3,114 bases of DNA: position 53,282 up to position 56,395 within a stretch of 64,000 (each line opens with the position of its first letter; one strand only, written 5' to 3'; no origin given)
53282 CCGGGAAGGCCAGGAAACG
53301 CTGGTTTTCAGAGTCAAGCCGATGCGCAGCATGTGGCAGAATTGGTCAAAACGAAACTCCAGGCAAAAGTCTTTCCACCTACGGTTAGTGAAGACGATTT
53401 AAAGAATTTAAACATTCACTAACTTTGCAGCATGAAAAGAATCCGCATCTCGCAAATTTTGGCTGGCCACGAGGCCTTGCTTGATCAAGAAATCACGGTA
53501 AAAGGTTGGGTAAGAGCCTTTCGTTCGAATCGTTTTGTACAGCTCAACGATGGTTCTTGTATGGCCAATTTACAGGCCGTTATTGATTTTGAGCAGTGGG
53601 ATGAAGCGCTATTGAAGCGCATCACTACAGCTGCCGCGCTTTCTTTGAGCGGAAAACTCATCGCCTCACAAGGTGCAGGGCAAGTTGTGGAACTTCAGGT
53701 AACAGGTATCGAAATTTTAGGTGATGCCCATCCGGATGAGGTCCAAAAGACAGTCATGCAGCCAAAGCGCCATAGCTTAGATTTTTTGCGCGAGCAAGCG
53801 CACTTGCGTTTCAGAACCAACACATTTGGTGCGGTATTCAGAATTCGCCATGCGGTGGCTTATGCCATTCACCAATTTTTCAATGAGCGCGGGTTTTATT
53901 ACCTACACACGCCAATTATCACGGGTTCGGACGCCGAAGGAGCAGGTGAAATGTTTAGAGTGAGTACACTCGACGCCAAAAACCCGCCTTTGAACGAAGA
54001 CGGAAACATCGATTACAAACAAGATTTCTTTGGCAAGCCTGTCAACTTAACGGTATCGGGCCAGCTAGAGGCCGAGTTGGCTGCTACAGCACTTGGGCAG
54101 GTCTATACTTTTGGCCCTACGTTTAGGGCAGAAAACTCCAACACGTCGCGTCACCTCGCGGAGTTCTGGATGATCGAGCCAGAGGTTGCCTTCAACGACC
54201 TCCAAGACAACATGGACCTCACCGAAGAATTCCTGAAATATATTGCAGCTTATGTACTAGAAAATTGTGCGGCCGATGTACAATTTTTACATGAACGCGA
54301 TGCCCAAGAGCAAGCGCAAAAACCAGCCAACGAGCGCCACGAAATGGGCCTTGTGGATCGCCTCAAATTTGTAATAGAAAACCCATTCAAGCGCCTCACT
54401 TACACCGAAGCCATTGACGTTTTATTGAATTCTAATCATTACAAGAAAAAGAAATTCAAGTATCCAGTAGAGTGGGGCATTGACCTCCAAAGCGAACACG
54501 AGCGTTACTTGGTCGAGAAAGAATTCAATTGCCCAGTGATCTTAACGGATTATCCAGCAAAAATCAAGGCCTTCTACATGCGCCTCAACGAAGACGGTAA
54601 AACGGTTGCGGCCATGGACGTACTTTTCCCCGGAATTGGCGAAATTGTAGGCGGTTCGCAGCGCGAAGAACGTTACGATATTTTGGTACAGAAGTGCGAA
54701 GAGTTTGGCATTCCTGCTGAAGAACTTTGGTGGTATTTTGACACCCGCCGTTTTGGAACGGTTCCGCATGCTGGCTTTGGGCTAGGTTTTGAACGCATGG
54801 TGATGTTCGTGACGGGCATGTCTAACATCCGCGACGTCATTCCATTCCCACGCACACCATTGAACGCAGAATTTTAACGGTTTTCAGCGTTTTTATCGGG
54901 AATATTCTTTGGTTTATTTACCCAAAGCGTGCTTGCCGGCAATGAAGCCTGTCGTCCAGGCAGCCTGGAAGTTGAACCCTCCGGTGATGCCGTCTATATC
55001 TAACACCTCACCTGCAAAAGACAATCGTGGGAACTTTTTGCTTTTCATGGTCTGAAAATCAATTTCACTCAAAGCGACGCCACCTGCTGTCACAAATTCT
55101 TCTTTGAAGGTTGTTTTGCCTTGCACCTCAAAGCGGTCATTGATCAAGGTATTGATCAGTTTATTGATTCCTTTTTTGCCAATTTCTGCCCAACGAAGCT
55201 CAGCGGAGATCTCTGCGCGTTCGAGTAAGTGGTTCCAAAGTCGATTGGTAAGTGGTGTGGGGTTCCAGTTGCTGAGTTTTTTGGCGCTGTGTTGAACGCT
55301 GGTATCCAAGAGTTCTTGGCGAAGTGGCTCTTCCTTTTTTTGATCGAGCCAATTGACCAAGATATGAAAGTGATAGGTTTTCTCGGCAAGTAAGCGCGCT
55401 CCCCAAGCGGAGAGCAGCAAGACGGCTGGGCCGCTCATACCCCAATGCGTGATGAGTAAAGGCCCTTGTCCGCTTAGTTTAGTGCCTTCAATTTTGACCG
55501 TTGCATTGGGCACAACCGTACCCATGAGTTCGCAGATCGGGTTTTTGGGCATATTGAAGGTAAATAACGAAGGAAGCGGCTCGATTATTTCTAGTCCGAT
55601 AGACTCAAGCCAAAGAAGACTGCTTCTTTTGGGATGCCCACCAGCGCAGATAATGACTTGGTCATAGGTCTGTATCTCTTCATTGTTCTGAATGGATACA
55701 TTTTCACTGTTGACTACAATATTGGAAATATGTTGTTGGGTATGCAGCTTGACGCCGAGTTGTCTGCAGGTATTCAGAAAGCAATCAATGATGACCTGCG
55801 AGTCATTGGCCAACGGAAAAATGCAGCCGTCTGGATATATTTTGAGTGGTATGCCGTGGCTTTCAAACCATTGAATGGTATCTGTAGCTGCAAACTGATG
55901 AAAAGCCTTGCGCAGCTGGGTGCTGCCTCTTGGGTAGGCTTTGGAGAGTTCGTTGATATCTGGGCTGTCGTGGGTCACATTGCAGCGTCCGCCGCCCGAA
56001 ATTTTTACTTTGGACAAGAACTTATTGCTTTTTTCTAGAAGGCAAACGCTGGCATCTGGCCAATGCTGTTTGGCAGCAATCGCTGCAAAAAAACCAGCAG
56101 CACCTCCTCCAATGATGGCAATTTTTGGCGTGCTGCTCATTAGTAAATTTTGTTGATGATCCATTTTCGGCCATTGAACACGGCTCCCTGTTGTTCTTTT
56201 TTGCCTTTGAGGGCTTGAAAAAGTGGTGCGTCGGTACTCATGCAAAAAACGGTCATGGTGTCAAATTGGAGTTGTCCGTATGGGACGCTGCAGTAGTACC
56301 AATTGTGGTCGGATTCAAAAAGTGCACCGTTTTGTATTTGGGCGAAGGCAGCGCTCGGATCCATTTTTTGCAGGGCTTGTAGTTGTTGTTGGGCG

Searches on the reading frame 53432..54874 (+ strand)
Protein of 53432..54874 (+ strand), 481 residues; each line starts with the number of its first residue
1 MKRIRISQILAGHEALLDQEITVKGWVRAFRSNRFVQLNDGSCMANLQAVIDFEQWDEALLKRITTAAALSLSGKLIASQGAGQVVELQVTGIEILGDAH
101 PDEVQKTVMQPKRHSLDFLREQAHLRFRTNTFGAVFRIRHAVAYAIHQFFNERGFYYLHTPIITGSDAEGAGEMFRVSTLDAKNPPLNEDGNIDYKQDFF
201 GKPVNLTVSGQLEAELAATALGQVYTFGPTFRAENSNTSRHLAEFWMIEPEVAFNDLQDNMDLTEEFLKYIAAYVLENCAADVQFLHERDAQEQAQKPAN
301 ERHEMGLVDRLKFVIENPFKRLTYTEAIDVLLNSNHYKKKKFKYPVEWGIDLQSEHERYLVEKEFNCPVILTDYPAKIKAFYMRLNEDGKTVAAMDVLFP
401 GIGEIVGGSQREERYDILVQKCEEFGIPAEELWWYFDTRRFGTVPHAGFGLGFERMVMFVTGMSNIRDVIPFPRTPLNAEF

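Call 68: search_protein_families(library=pfam, proteins=[window:53432-54874:+], max_evalue=0.001)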
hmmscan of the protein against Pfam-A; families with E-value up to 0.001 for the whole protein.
window:53432-54874:+ (481 aa): 3 families
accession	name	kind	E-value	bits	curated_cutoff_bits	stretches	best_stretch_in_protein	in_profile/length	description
PF00152.25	tRNA-synt_2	-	5.3e-68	229.8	25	1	119-475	5-307/308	tRNA synthetases class II (D, K and N)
PF01336.31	tRNA_anti-codon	-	3.5e-07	30.5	27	1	21-96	1-75/75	OB-fold nucleic acid binding domain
PF01409.25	tRNA-synt_2d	-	0.00037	20.5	19.8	0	445-469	211-235/246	tRNA synthetases class II core domain (F)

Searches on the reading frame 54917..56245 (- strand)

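Call 68: search_protein_families(library=pfam, proteins=[window:54917-56245:-], max_evalue=0.001)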
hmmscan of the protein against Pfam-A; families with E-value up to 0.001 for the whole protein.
window:54917-56245:- (443 aa): 6 families
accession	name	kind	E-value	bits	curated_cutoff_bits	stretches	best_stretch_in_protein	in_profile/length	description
PF03486.20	HI0933_like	-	6.9e-68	229.1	50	1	41-438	2-243/244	HI0933-like protein Rossmann domain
PF22780.1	HI0933_like_1st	-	8.2e-29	101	27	1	225-385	2-165/165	HI0933-like protein barrel and H2TH domain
PF00890.30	FAD_binding_2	-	2.9e-09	37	20.4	1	42-140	2-107/414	FAD binding domain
PF07992.20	Pyr_redox_2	-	4e-09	36.7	26.1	0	152-220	185-251/291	Pyridine nucleotide-disulphide oxidoreductase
PF01266.30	DAO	-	1.4e-08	35.1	27.9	0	41-75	1-33/353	FAD dependent oxidoreductase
PF13738.12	Pyr_redox_3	-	2.4e-06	27.5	30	0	158-210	219-274/305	Pyridine nucleotide-disulphide oxidoreductase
